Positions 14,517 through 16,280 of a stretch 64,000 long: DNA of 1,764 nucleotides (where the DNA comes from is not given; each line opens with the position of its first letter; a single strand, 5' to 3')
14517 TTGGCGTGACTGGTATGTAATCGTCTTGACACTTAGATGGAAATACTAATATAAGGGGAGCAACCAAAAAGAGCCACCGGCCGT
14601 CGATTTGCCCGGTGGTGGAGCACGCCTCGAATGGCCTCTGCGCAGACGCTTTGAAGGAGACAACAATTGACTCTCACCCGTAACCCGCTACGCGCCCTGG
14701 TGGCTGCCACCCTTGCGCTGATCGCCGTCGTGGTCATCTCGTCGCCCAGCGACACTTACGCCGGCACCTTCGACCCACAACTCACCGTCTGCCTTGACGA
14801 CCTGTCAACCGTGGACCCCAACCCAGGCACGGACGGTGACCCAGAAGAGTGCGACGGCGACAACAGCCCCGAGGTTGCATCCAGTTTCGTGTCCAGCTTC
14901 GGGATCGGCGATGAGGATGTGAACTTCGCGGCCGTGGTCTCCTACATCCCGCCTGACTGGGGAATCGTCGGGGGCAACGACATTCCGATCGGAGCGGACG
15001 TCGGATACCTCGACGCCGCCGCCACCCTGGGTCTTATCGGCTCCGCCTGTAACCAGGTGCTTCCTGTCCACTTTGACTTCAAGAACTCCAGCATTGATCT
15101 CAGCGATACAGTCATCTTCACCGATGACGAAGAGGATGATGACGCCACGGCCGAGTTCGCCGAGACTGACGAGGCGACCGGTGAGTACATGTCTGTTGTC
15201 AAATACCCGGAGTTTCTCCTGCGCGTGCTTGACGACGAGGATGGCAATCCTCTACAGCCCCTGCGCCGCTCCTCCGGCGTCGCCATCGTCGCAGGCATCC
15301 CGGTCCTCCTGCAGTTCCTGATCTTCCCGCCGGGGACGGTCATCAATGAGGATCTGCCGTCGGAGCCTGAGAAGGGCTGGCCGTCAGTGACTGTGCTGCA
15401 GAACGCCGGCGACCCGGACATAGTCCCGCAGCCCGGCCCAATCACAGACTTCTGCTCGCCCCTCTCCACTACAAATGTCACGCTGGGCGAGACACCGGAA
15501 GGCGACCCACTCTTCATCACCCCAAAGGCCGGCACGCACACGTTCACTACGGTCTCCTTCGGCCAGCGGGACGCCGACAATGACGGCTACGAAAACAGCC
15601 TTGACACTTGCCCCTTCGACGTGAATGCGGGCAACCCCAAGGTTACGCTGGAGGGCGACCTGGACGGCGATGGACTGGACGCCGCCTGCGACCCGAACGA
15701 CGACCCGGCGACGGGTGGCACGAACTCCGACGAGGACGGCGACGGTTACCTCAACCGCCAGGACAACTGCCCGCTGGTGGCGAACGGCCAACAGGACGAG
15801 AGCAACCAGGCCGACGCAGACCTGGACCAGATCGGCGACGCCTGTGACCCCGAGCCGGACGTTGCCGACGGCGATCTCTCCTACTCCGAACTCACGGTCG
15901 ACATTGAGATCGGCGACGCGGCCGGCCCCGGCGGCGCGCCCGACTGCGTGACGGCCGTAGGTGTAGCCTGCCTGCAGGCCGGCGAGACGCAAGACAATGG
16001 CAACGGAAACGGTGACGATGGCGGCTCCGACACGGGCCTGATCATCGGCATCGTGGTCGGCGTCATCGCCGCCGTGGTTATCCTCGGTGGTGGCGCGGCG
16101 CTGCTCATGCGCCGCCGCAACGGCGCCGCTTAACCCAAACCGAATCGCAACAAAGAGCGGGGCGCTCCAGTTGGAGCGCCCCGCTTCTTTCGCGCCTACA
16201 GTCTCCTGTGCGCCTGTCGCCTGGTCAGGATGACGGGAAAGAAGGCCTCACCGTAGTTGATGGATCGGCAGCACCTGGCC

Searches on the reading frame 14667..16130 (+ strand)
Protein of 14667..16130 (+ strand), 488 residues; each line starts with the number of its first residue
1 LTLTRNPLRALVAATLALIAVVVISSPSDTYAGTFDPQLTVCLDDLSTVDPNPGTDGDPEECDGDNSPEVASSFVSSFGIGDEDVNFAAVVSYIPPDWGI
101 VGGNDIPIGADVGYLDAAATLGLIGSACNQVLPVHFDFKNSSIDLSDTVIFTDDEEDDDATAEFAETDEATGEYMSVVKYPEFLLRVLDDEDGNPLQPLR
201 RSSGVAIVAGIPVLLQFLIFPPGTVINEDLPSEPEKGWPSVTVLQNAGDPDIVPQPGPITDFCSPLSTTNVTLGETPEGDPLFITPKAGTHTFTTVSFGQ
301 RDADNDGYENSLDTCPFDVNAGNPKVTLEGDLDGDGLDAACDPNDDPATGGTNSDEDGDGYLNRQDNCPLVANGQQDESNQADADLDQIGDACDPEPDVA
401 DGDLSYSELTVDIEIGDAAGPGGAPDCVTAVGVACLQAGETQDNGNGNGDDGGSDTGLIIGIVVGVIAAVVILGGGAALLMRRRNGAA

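Call 11: search_protein_families(library=pfam, proteins=[window:14667-16130:+], max_evalue=0.001)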
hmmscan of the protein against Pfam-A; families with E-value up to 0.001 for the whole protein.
window:14667-16130:+ (488 aa): 1 family
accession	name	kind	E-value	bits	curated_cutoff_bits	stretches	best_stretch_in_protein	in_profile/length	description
PF02412.23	TSP_3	-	1.9e-08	34.3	25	1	301-321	14-34/36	Thrombospondin type 3 repeat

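Call 63: search_protein_families(library=ncbifam, proteins=[window:14667-16130:+], max_evalue=1)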
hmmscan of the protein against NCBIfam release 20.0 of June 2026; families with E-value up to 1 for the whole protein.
window:14667-16130:+ (488 aa): 2 families
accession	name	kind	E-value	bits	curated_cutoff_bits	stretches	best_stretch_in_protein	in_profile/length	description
NF047638.1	throspo3_MtsC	equivalog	1.6e-06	27.3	350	1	301-398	65-163/428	cell-cell cohesion MYXO-CTERM protein MtsC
NF045500.1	Omp28_seleno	equivalog_domain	7.5e-05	22.3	200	1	353-395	272-309/377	Omp28-related selenoprotein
